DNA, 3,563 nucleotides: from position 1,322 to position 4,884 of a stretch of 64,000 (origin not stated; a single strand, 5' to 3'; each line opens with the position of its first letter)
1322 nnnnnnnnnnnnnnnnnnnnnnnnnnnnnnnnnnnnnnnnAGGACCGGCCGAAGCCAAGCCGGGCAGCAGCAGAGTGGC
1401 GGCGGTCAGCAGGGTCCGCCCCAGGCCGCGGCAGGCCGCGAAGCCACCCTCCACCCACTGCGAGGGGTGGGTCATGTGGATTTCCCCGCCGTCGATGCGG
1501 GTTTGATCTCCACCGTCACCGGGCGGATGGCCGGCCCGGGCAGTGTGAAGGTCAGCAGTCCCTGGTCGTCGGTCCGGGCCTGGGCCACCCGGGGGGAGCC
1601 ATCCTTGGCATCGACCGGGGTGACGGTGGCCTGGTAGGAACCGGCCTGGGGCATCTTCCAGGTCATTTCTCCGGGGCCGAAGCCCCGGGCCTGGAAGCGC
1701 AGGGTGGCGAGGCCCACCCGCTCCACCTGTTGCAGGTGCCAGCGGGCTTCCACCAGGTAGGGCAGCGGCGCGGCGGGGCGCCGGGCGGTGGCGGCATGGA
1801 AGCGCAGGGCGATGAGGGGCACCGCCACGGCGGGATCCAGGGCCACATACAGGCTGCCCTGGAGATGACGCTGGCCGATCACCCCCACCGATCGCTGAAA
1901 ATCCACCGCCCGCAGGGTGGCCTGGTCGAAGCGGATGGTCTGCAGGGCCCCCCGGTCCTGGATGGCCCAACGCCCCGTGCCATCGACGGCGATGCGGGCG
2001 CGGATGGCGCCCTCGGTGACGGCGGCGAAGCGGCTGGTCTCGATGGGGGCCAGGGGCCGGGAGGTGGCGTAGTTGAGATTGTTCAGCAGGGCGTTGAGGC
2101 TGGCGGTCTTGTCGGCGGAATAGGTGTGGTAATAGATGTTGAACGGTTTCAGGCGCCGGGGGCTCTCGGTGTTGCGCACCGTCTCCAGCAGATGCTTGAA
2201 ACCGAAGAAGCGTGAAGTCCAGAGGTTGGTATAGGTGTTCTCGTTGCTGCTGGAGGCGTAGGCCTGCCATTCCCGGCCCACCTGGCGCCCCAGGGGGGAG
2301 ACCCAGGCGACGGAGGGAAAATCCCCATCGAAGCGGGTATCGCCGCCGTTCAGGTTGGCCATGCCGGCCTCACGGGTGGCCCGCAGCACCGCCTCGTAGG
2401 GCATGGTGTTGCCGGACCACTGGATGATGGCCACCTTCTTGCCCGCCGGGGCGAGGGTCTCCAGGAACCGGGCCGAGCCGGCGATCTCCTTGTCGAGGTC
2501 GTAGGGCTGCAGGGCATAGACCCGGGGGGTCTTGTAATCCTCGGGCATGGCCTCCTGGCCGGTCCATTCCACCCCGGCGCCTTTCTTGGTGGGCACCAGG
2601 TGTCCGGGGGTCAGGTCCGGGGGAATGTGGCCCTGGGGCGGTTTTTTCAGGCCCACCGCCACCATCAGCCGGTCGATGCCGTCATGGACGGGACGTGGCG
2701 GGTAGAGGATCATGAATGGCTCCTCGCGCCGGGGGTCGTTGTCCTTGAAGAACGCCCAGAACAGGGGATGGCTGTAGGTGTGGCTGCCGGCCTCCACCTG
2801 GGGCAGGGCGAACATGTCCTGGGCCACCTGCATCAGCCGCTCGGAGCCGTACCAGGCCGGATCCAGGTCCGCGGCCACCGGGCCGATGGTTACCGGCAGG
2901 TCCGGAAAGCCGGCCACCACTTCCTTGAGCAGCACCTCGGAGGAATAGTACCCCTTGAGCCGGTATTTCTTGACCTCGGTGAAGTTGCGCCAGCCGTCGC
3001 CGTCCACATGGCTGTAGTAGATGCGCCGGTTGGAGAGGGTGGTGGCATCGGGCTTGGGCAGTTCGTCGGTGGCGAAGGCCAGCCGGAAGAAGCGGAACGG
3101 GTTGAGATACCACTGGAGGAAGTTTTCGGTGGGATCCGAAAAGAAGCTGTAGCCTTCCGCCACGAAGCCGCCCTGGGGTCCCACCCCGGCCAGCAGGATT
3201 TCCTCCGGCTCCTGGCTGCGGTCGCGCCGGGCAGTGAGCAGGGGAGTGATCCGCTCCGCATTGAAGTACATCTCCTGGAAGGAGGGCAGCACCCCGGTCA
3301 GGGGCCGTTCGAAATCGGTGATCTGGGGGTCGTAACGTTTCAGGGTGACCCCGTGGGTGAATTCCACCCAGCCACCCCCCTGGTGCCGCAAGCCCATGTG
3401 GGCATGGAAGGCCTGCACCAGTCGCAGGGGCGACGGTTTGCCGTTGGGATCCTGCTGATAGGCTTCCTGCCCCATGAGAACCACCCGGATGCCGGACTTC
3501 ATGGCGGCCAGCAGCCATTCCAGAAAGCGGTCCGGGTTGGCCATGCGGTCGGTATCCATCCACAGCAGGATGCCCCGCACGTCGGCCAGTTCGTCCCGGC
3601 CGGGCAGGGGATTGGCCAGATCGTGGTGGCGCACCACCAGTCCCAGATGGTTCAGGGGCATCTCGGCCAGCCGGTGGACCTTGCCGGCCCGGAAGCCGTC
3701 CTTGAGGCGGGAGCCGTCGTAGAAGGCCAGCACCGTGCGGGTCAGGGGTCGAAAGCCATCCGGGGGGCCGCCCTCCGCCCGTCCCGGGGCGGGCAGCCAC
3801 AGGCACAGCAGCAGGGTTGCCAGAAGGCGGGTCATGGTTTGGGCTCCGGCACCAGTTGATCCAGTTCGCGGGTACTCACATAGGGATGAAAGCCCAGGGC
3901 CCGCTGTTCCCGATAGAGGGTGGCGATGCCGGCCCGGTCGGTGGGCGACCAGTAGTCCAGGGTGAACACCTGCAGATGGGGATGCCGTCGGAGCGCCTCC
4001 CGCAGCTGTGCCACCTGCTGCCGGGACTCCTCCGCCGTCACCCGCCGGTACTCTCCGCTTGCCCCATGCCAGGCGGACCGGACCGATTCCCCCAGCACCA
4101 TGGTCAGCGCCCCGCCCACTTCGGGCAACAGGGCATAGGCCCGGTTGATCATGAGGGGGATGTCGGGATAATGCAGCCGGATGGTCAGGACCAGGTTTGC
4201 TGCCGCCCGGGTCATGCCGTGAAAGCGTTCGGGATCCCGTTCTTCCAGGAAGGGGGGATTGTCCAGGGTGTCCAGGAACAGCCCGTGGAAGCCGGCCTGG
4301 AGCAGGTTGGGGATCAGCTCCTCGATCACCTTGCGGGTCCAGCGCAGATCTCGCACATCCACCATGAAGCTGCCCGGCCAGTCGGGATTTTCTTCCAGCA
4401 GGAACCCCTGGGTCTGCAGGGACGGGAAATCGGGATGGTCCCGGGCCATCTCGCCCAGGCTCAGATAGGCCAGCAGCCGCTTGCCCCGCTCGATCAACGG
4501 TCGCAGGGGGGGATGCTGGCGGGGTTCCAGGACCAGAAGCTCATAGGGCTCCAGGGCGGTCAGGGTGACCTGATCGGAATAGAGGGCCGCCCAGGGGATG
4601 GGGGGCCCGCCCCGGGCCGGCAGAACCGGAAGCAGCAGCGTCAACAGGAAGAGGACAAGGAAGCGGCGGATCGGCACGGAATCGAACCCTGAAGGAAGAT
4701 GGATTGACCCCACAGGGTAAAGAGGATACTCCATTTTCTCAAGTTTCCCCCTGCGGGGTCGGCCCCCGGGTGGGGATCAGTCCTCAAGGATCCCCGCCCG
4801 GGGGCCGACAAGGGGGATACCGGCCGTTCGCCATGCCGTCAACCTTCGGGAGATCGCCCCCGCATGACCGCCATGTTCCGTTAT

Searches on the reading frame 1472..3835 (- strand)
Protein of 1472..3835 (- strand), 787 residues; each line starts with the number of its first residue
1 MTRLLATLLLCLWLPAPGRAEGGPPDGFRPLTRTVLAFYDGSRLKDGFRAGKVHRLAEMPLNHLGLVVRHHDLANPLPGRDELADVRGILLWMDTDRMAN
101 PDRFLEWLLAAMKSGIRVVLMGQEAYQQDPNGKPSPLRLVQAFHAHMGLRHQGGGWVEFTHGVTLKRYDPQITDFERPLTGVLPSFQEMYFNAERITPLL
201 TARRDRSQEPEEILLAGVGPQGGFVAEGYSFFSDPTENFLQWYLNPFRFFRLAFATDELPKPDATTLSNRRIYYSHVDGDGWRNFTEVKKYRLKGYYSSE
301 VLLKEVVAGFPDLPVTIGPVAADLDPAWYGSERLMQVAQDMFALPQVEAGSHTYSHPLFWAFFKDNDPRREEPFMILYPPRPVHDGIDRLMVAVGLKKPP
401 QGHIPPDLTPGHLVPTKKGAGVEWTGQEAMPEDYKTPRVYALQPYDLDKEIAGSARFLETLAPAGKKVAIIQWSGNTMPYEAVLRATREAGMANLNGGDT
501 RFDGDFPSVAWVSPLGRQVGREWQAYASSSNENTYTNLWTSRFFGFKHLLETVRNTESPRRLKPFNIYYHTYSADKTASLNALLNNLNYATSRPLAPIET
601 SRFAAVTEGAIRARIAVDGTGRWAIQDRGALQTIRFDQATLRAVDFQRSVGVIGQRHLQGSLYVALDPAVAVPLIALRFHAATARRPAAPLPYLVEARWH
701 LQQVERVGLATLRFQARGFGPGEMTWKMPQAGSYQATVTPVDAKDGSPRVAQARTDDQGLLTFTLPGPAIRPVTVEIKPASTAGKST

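Call 3: search_protein_families(library=pfam, proteins=[window:1472-3835:-], max_evalue=0.01)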
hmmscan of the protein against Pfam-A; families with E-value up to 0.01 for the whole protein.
window:1472-3835:- (787 aa): 0 families

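Call 4: search_protein_families(library=ncbifam, proteins=[window:1472-3835:-], max_evalue=0.01)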
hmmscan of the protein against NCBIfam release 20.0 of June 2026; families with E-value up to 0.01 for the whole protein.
window:1472-3835:- (787 aa): 0 families

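Call 13: search_solved_structures(query=window:1472-3835:-, max_evalue=0.01, show_alignments=1)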
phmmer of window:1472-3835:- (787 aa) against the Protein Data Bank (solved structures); distinct sequences matched with E-value up to 0.01: 1.
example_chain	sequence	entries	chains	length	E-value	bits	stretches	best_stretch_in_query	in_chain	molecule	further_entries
9cgy_A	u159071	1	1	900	1e-55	192.4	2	442-725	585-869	PelA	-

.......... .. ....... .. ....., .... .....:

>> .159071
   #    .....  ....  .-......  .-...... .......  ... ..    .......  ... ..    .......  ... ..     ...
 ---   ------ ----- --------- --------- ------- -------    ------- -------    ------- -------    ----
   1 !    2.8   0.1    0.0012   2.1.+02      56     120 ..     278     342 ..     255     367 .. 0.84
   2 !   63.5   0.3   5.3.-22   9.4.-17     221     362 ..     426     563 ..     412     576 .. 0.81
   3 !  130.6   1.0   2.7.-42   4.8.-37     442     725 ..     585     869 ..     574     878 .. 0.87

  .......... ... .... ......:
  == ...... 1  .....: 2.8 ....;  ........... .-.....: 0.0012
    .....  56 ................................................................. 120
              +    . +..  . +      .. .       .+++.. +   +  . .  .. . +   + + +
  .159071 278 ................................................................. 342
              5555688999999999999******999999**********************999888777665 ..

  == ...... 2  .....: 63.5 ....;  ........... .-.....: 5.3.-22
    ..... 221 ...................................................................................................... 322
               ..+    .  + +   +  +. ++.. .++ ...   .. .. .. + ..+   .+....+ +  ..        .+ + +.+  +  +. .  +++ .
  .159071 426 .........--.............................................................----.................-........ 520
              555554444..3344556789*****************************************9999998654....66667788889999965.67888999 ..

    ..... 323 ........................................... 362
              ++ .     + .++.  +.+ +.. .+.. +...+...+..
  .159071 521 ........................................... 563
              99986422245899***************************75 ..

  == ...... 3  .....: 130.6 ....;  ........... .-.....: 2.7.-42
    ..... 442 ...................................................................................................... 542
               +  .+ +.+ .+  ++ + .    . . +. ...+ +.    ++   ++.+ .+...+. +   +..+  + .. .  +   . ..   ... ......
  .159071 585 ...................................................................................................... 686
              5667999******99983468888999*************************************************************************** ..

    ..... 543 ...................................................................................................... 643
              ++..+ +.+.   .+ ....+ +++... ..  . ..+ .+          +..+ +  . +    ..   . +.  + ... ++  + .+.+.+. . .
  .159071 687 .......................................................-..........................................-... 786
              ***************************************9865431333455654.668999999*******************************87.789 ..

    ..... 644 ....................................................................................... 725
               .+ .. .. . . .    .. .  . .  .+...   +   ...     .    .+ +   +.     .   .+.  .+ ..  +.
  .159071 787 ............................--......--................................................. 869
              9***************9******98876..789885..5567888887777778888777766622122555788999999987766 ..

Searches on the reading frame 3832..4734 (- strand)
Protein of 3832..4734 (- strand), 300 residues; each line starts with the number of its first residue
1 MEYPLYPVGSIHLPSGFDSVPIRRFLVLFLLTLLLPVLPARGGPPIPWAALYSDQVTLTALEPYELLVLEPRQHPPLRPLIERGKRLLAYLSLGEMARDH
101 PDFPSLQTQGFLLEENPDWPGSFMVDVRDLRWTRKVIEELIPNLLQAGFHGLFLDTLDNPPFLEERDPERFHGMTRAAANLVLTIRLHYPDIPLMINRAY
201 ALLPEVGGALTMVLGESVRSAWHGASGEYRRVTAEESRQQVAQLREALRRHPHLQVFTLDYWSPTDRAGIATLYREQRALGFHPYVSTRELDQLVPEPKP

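Call 3: search_protein_families(library=pfam, proteins=[window:3832-4734:-], max_evalue=0.01)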
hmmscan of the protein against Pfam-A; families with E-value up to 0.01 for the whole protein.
window:3832-4734:- (300 aa): 1 family
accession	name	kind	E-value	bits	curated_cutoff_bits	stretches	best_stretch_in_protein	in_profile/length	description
PF03537.19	Glyco_hydro_114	-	8.4e-19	68.2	27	1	73-292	28-228/231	Glycoside-hydrolase family GH114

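Call 4: search_protein_families(library=ncbifam, proteins=[window:3832-4734:-], max_evalue=0.01)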
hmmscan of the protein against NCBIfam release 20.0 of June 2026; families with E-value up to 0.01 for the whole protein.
window:3832-4734:- (300 aa): 1 family
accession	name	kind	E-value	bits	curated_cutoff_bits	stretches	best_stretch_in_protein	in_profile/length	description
TIGR01370.1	TIGR01370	hypoth_equivalog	1.4e-12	47.3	181.25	1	80-294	90-310/315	MJ1477/TM1410 family putative glycoside hydrolase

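Call 14: search_solved_structures(query=window:3832-4734:-, max_evalue=0.01)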
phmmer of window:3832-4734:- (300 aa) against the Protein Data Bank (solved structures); distinct sequences matched with E-value up to 0.01: 7.
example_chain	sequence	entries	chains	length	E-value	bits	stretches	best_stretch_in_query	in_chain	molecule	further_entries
5tcb_A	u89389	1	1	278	3.5e-25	92.1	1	41-294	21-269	PelA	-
5tsy_A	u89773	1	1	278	2.3e-24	89.4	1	41-294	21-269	PelA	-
9cgy_A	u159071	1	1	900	3.9e-21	78.8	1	49-294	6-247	PelA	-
9ep5_A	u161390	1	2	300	5.1e-09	39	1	79-294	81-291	Glycoside-hydrolase family GH114 TIM-barrel domain-containing protein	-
9euz_A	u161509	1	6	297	1.3e-05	27.8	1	77-203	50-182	Uncharacterized protein TM_1410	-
2aam_A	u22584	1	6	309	1.5e-05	27.6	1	77-203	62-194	Hypothetical protein TM1410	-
9eux_G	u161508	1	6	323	1.7e-05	27.5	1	77-203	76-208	Uncharacterized protein TM_1410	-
